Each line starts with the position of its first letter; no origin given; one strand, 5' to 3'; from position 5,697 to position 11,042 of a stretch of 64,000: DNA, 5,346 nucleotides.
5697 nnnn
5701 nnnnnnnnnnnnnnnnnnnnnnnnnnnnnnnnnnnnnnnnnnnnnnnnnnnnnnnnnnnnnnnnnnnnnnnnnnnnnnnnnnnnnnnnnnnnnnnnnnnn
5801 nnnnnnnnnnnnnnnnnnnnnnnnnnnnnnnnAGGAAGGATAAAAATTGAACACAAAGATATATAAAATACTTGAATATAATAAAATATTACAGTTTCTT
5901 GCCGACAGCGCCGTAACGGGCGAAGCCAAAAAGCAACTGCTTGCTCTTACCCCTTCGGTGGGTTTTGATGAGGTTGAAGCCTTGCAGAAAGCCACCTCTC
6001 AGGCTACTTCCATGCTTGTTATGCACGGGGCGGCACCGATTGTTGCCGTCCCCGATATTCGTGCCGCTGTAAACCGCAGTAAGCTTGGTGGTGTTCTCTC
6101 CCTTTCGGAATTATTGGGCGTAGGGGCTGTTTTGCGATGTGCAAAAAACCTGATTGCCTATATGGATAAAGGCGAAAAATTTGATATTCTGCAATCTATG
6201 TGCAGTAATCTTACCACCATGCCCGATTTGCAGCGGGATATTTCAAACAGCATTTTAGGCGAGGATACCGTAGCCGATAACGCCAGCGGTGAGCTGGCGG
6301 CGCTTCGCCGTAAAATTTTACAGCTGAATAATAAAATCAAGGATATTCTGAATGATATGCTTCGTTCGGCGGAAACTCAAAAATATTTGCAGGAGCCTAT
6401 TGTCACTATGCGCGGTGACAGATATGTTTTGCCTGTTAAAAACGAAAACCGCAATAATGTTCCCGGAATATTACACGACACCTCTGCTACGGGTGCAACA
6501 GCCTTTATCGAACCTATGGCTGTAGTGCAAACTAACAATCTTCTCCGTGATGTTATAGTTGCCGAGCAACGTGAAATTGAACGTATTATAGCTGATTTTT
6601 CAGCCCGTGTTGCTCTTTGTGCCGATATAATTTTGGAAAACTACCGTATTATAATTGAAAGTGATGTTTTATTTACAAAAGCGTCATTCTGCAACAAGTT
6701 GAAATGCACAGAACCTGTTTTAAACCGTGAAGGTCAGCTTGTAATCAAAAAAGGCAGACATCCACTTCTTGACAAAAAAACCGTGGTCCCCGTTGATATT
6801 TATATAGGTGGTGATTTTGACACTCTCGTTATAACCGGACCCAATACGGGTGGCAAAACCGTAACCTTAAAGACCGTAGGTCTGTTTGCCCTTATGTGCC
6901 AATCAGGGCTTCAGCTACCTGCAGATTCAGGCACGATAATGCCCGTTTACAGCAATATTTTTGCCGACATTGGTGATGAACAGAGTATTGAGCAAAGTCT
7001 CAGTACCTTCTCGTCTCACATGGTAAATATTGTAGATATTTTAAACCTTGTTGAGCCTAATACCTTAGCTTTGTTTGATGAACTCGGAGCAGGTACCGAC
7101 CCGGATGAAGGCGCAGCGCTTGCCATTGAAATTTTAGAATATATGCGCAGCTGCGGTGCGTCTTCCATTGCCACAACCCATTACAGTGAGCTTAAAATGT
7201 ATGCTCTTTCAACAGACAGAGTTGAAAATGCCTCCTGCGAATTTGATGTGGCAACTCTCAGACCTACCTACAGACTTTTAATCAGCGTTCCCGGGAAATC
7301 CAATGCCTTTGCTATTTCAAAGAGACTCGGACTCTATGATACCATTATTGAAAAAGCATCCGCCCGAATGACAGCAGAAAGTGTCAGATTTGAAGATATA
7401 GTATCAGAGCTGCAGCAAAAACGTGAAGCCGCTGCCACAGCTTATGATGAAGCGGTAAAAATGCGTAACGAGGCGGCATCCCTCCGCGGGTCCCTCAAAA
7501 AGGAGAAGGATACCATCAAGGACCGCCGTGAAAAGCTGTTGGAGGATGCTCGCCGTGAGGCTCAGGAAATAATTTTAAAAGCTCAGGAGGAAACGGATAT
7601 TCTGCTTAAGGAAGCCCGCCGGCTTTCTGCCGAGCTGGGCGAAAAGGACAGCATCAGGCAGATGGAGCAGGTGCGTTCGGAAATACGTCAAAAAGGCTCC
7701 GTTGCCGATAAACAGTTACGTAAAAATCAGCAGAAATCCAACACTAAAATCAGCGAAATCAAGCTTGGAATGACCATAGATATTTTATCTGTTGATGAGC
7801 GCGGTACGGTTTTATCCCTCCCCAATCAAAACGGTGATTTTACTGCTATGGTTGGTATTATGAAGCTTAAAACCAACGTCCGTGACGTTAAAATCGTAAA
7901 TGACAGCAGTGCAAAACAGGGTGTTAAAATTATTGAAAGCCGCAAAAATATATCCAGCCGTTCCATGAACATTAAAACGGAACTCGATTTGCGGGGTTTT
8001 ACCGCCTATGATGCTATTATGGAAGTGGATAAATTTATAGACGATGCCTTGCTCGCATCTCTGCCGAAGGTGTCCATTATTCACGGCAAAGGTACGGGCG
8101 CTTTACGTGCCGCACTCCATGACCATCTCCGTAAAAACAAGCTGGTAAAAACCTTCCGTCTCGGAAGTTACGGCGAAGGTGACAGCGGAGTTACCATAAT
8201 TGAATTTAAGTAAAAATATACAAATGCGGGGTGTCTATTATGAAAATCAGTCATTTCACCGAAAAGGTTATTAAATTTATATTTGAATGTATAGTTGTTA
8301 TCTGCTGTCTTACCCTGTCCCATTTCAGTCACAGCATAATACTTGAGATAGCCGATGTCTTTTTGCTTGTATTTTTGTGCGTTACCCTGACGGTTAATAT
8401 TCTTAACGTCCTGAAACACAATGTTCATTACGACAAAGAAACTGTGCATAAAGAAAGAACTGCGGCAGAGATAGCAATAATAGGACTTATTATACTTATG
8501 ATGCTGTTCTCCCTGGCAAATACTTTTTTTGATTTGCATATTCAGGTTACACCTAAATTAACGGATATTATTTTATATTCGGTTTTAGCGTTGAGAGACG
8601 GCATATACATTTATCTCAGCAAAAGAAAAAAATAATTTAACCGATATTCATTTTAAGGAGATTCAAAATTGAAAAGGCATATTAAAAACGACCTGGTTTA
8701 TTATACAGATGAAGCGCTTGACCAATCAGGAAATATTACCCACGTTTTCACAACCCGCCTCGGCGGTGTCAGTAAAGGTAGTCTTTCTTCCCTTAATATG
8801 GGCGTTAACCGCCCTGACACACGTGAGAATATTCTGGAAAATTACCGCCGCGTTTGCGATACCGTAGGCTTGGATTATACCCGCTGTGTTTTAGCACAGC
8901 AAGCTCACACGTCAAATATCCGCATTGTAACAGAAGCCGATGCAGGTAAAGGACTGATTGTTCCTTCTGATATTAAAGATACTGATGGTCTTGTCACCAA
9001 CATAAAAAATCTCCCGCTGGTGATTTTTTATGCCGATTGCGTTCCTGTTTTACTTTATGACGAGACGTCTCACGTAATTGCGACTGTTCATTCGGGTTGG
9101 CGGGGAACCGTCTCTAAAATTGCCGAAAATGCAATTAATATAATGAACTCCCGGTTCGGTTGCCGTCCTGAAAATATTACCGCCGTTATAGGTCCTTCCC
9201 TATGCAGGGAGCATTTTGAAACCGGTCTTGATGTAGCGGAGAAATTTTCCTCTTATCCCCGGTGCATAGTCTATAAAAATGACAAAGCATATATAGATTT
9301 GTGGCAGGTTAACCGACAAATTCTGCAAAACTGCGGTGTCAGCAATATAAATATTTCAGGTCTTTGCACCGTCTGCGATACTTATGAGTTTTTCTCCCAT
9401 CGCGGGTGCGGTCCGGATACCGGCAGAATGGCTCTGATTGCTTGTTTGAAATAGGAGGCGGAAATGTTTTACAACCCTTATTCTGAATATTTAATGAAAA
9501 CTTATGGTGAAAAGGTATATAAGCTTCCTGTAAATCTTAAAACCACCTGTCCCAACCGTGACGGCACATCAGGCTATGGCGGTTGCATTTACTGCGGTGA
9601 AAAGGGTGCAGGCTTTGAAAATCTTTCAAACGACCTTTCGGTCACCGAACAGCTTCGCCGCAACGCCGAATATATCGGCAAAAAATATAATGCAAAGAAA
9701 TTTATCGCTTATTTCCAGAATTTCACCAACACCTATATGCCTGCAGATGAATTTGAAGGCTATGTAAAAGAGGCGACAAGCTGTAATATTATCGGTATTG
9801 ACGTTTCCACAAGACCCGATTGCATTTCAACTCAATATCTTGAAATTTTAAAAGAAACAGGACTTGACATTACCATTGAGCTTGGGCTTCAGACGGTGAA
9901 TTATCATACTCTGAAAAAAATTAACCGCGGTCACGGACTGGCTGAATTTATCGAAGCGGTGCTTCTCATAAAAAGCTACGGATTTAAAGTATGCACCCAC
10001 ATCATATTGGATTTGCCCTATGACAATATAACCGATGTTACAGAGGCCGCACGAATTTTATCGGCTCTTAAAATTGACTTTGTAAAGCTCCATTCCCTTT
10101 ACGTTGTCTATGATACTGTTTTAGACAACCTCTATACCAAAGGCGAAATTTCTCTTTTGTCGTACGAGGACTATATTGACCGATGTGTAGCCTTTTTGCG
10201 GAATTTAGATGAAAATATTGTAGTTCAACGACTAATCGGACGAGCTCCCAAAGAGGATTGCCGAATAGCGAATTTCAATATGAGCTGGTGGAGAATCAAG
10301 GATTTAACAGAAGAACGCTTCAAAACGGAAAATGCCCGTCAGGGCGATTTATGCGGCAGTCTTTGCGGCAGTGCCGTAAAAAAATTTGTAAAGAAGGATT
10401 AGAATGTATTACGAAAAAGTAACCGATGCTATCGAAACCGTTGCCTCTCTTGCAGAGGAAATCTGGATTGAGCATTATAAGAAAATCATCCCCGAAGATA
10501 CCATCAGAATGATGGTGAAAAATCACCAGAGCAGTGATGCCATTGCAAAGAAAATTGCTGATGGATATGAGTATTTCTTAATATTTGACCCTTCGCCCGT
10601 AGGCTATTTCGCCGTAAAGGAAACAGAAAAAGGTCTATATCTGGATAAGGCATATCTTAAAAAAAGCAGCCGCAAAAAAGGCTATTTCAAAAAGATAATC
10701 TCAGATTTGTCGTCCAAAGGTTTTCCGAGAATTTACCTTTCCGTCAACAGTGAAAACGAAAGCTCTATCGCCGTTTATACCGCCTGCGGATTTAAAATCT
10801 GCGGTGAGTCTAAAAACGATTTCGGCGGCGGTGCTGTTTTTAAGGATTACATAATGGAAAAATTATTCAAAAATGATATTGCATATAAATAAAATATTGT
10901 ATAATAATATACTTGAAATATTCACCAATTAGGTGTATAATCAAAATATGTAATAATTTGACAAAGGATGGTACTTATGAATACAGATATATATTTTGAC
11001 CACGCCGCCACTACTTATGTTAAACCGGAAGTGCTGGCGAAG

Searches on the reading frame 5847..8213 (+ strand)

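Call 34: search_protein_families(library=pfam, proteins=[window:5847-8213:+], max_evalue=0.00001)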
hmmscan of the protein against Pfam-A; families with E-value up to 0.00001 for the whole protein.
window:5847-8213:+ (788 aa): 2 families
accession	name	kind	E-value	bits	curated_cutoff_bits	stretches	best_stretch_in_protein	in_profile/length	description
PF00488.27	MutS_V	-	2.8e-29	102.9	30.2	1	327-508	1-184/188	MutS domain V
PF01713.27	Smr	-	6.7e-25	87.5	25.7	1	713-788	1-77/77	Smr domain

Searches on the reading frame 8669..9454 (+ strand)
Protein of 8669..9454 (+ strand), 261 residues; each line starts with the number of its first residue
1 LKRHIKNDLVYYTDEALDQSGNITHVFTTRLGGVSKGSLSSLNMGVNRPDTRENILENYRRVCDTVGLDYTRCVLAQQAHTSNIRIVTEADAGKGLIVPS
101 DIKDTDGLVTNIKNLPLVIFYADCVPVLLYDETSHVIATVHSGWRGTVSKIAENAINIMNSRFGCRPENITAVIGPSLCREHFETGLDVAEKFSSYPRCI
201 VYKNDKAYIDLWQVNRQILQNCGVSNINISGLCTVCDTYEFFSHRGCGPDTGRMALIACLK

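Call 34: search_protein_families(library=pfam, proteins=[window:8669-9454:+], max_evalue=0.00001)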
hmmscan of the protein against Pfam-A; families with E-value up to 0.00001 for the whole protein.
window:8669-9454:+ (261 aa): 1 family
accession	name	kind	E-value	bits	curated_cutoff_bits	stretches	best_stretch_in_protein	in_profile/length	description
PF02578.20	Cu-oxidase_4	-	4e-78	262.6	22.9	1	28-257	1-236/238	Multi-copper polyphenol oxidoreductase laccase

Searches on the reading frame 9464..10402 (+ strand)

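Call 34: search_protein_families(library=pfam, proteins=[window:9464-10402:+], max_evalue=0.00001)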
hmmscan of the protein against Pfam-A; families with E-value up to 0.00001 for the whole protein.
window:9464-10402:+ (312 aa): 2 families
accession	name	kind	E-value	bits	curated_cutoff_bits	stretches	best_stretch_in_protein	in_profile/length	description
PF16199.10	Radical_SAM_C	-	1.8e-21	76.4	31.9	1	204-286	1-83/85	Radical_SAM C-terminal domain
PF04055.27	Radical_SAM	-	3.6e-17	63.5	29.5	1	40-197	10-164/166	Radical SAM superfamily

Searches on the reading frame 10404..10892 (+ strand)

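Call 34: search_protein_families(library=pfam, proteins=[window:10404-10892:+], max_evalue=0.00001)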
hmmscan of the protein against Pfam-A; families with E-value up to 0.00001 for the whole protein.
window:10404-10892:+ (162 aa): 1 family
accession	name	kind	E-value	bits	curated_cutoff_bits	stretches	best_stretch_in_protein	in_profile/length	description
PF00583.31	Acetyltransf_1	-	8.3e-06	26.5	20.7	1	52-130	31-116/116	Acetyltransferase (GNAT) family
